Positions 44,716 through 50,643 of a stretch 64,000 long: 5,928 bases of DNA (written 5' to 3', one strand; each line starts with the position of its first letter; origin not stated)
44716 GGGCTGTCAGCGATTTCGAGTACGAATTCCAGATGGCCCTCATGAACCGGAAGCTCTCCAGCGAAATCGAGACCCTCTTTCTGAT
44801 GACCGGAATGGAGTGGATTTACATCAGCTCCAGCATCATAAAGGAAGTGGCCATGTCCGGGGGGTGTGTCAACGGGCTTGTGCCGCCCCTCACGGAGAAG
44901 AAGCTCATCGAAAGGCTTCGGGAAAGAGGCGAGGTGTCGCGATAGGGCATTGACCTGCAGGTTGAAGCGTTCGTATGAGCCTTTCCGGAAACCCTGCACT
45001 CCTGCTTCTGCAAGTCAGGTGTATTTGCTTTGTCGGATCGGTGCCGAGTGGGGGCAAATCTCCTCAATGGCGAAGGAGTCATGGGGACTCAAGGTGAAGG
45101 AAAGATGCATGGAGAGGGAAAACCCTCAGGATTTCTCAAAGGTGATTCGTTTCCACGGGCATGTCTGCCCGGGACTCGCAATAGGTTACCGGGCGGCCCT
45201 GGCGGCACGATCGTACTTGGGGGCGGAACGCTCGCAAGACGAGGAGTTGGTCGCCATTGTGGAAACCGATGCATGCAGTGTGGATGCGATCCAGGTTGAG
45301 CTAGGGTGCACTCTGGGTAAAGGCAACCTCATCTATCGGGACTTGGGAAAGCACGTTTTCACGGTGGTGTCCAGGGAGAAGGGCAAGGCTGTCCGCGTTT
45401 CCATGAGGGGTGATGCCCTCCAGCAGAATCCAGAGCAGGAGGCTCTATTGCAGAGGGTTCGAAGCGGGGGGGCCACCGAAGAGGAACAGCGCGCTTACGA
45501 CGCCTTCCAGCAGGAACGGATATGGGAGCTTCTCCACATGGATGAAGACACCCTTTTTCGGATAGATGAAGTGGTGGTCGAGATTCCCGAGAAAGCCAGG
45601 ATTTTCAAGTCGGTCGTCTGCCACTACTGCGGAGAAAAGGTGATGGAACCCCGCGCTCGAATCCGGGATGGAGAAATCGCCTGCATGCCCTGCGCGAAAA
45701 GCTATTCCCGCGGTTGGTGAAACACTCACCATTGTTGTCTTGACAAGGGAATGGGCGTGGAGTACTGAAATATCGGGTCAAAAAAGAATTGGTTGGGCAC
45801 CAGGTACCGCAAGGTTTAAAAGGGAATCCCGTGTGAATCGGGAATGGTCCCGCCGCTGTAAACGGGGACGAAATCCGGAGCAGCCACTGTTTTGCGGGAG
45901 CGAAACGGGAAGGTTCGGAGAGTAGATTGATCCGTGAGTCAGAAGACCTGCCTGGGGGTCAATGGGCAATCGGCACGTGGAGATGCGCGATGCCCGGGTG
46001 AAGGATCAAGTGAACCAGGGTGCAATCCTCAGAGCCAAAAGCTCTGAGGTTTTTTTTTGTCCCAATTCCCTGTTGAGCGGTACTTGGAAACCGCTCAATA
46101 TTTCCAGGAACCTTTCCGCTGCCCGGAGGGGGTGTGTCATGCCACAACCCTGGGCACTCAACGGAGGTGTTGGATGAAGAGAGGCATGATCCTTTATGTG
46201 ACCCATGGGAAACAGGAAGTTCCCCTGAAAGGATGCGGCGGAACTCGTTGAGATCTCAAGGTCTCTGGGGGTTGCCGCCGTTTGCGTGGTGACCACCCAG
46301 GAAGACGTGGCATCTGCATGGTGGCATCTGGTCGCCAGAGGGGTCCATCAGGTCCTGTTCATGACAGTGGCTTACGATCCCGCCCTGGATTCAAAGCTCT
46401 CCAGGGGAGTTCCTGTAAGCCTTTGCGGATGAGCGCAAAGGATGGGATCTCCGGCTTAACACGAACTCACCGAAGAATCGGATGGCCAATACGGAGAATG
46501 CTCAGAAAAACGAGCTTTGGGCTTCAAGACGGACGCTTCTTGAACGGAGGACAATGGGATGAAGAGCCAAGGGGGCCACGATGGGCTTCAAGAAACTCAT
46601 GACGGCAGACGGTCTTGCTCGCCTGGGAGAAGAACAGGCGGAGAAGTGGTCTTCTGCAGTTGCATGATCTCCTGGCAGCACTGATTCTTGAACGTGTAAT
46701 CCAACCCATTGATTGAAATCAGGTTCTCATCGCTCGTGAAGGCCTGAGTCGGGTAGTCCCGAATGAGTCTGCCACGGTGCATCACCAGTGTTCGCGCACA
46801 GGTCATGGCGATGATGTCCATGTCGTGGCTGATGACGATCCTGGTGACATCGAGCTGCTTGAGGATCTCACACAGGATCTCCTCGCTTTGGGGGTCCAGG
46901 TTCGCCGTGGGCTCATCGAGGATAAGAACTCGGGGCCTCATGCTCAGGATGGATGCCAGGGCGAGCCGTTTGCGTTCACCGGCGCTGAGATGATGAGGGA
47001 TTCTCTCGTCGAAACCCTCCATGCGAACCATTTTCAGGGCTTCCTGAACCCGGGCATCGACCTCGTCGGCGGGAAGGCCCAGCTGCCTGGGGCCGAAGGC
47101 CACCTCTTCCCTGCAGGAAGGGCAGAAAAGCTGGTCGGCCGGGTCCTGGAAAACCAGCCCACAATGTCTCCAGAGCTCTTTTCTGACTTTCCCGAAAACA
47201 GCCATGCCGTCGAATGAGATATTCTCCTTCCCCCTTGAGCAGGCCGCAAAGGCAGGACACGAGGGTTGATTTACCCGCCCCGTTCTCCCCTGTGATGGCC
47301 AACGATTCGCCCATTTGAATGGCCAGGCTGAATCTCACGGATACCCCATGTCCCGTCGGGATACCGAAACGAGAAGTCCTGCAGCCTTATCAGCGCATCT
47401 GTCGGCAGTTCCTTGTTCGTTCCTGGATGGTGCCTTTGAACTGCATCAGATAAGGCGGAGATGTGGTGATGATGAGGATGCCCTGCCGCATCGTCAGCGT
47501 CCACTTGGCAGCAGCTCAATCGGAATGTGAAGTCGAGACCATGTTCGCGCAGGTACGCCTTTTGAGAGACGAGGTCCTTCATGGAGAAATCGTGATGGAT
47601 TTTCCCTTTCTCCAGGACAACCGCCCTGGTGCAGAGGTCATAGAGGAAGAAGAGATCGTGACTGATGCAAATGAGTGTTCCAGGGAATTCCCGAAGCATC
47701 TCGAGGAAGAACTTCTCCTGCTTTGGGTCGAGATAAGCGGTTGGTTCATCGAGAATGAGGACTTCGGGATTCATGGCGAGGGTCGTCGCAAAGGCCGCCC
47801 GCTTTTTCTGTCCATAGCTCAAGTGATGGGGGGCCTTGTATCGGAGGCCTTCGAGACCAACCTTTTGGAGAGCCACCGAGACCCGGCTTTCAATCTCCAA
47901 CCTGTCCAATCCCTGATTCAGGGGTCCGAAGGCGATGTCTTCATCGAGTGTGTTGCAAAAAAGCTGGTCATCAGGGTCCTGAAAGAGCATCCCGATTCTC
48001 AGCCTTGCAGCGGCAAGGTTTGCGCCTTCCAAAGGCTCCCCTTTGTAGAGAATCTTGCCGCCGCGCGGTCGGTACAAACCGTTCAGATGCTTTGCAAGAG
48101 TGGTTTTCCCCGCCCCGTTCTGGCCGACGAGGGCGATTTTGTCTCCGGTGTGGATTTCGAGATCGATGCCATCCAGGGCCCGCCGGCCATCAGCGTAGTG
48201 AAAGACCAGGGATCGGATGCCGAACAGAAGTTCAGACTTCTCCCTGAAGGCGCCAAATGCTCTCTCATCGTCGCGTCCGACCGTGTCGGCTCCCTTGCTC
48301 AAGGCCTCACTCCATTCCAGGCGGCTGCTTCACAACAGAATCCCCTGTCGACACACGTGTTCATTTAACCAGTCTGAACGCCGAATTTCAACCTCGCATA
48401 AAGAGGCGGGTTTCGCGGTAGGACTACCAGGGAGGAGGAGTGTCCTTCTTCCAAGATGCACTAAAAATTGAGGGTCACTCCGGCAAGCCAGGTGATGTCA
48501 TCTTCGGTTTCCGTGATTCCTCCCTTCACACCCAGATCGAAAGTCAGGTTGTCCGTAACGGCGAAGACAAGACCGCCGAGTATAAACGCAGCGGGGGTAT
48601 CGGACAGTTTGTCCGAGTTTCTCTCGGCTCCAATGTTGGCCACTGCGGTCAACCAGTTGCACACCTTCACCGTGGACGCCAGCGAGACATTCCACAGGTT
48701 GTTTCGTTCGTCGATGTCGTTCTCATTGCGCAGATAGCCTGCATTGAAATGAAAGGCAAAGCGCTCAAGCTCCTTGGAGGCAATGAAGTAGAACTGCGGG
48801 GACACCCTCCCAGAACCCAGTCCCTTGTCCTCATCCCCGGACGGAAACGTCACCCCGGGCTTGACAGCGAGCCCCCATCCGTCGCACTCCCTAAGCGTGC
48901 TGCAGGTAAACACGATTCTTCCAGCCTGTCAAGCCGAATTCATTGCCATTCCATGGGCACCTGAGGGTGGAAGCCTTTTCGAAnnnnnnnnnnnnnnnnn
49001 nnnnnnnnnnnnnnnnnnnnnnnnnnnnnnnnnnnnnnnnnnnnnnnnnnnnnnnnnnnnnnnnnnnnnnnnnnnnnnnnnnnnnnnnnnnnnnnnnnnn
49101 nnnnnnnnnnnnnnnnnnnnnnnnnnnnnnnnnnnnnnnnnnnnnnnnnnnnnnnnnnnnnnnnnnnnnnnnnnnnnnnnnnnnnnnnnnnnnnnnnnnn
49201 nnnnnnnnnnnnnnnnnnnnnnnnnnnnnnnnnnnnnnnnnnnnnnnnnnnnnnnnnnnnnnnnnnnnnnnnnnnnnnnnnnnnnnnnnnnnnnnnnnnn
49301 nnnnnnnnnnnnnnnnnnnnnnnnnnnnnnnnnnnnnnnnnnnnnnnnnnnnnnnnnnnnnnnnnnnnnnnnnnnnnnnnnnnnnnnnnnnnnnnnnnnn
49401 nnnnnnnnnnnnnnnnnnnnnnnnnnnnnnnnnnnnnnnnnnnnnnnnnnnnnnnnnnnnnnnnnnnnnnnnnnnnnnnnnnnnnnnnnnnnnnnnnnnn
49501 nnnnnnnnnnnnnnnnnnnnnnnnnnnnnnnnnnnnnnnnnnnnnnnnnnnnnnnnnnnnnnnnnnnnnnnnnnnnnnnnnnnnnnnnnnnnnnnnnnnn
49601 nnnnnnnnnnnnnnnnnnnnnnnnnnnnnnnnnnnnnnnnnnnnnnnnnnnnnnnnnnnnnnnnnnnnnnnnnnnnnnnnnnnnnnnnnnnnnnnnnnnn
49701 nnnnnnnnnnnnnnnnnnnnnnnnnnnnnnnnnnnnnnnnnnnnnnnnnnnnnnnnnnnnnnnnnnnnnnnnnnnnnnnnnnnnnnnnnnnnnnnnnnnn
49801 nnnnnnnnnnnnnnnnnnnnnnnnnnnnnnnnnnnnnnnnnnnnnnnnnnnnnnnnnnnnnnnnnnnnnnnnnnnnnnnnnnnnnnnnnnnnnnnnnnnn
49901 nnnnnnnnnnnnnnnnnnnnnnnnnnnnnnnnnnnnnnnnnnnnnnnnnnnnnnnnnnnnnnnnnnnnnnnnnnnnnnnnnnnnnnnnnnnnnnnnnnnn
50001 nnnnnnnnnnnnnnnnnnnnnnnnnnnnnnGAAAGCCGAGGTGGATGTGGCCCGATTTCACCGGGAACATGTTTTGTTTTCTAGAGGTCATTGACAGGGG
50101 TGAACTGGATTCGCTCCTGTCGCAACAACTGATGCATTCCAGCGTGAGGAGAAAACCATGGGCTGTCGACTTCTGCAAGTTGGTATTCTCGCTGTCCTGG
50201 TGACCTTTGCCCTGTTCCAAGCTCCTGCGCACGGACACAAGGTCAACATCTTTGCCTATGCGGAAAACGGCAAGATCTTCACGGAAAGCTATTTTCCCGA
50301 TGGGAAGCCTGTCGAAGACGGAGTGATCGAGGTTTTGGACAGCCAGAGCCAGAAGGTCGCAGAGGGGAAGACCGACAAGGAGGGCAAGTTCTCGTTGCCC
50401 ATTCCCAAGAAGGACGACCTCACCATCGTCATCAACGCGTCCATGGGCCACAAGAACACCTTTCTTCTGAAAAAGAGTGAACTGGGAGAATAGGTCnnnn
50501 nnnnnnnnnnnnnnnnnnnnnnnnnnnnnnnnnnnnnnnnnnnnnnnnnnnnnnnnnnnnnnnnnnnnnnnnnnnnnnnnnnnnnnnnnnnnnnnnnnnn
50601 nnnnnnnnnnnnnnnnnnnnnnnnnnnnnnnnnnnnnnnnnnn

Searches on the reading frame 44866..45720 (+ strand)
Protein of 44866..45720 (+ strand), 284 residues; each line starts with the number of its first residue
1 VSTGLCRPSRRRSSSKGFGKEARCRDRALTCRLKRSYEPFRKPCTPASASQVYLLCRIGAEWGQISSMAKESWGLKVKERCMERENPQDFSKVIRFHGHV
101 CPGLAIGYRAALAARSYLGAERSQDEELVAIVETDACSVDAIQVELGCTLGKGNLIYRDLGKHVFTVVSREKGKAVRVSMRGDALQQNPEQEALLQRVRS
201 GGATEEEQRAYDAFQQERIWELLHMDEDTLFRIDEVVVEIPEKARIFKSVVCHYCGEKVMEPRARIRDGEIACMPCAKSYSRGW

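Call 8: search_protein_families(library=pfam, max_evalue=1, proteins=[window:44866-45720:+])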
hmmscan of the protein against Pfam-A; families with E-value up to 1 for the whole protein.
window:44866-45720:+ (284 aa): 3 families
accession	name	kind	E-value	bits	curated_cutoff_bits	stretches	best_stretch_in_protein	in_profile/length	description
PF02663.19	FmdE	-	4.5e-44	150.2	22.9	1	96-231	1-132/133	FmdE, Molybdenum formylmethanofuran dehydrogenase operon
PF01258.23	zf-dskA_traR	-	1.8e-07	31.5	24.9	1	245-281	1-35/36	Prokaryotic dksA/traR C4-type zinc finger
PF02892.21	zf-BED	-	0.085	13.3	20.6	0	266-283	12-29/44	BED zinc finger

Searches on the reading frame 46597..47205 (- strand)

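Call 8: search_protein_families(library=pfam, max_evalue=1, proteins=[window:46597-47205:-])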
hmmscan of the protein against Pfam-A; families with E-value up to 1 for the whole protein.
window:46597-47205:- (202 aa): 5 families
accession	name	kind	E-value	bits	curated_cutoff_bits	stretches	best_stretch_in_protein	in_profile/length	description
PF00005.33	ABC_tran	-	1.3e-13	52.1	25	1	8-101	54-137/137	ABC transporter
PF13304.12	AAA_21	-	3.7e-06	27.7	27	1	66-118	231-286/304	AAA domain, putative AbiEii toxin, Type IV TA system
PF02463.25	SMC_N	-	2.9e-05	24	40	1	49-133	116-203/220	RecF/RecN/SMC N terminal domain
PF00867.23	XPG_I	-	0.14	13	24.9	1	111-141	14-44/89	XPG I-region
PF18256.6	HscB_4_cys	-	0.17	12.2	26.2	1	23-32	15-24/27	Co-chaperone HscB tetracysteine metal binding motif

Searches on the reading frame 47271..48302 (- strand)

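Call 8: search_protein_families(library=pfam, max_evalue=1, proteins=[window:47271-48302:-])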
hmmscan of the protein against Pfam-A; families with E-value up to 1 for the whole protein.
window:47271-48302:- (343 aa): 25 families
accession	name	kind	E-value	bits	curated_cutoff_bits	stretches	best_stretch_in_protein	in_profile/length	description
PF00005.33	ABC_tran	-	3.9e-33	115.4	25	1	43-189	1-137/137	ABC transporter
PF13304.12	AAA_21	-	2.1e-13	51.4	27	2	157-219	234-302/304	AAA domain, putative AbiEii toxin, Type IV TA system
PF02463.25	SMC_N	-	0.00059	19.8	40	1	160-216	136-198/220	RecF/RecN/SMC N terminal domain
PF13401.12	AAA_22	-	0.0056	17.4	27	1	56-80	8-32/130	AAA domain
PF13555.12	AAA_29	-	0.013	15.7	27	1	44-69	13-38/61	P-loop containing region of AAA domain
PF13479.12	AAA_24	-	0.021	15.1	27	1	54-73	3-22/195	AAA domain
PF10662.15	PduV-EutP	-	0.028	14.7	21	1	55-75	3-23/143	Ethanolamine utilisation - propanediol utilisation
PF12846.13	AAA_10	-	0.035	13.6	27.5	0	143-210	7-75/362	AAA-like domain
PF05729.18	NACHT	-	0.038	14.3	26.7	1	56-73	3-20/167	NACHT domain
PF20720.3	nSTAND3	-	0.046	13.9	27.2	1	56-85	20-49/155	Novel STAND NTPase 3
PF02367.23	TsaE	-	0.048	14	26.6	1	50-73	18-41/128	Threonylcarbamoyl adenosine biosynthesis protein TsaE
PF03193.22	RsgA_GTPase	-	0.075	13.3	30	1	48-75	102-128/174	RsgA GTPase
PF13476.12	AAA_23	-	0.078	14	27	1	56-71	22-37/201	AAA domain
PF13604.12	AAA_30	-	0.079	13.1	27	1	56-85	21-50/191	AAA domain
PF13175.12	AAA_15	-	0.094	12.7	32.1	1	54-78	23-48/374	AAA ATPase domain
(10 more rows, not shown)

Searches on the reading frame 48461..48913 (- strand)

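Call 8: search_protein_families(library=pfam, max_evalue=1, proteins=[window:48461-48913:-])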
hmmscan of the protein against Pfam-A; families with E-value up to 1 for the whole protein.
window:48461-48913:- (150 aa): 1 family
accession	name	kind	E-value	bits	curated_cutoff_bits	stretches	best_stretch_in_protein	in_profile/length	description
PF13557.12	Phenol_MetA_deg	-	3.8e-15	57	22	1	12-150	88-242/242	Putative MetA-pathway of phenol degradation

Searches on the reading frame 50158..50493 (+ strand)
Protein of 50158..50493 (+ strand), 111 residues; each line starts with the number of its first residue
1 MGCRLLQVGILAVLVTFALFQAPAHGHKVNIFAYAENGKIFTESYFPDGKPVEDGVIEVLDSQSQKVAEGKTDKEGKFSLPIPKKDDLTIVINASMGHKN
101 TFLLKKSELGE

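Call 8: search_protein_families(library=pfam, max_evalue=1, proteins=[window:50158-50493:+])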
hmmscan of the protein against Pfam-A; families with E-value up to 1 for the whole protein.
window:50158-50493:+ (111 aa): 9 families
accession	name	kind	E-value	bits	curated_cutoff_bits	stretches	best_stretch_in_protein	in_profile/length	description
PF11974.14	bMG3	-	2.1e-06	28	34.9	1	34-103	11-83/103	Bacterial alpha-2-macroglobulin MG3 domain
PF13620.12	CarboxypepD_reg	-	0.00023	21.9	32.3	1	47-95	9-57/82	Carboxypeptidase regulatory-like domain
PF10670.15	DUF4198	-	0.00078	20.1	34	1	38-85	146-198/209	Domain of unknown function (DUF4198)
PF17936.7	Big_6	-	0.0045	17.6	27.6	1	52-87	22-59/83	Bacterial Ig domain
PF20598.4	DUF6795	-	0.012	16.3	27.4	1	48-82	8-45/103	Domain of unknown function (DUF6795)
PF07210.18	DUF1416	-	0.044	14.1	23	1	22-79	3-60/97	Protein of unknown function (DUF1416)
PF13715.12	CarbopepD_reg_2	-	0.046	14.2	32.2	1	68-100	26-57/88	CarboxypepD_reg-like domain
PF01060.29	TTR-52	-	0.07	14.2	24.9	1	49-81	8-44/79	Transthyretin-like family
PF10577.15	FAM171A1-2-B_N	-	0.19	11.4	31.2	1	48-95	12-58/254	FAM171A1/A2/B, N-terminal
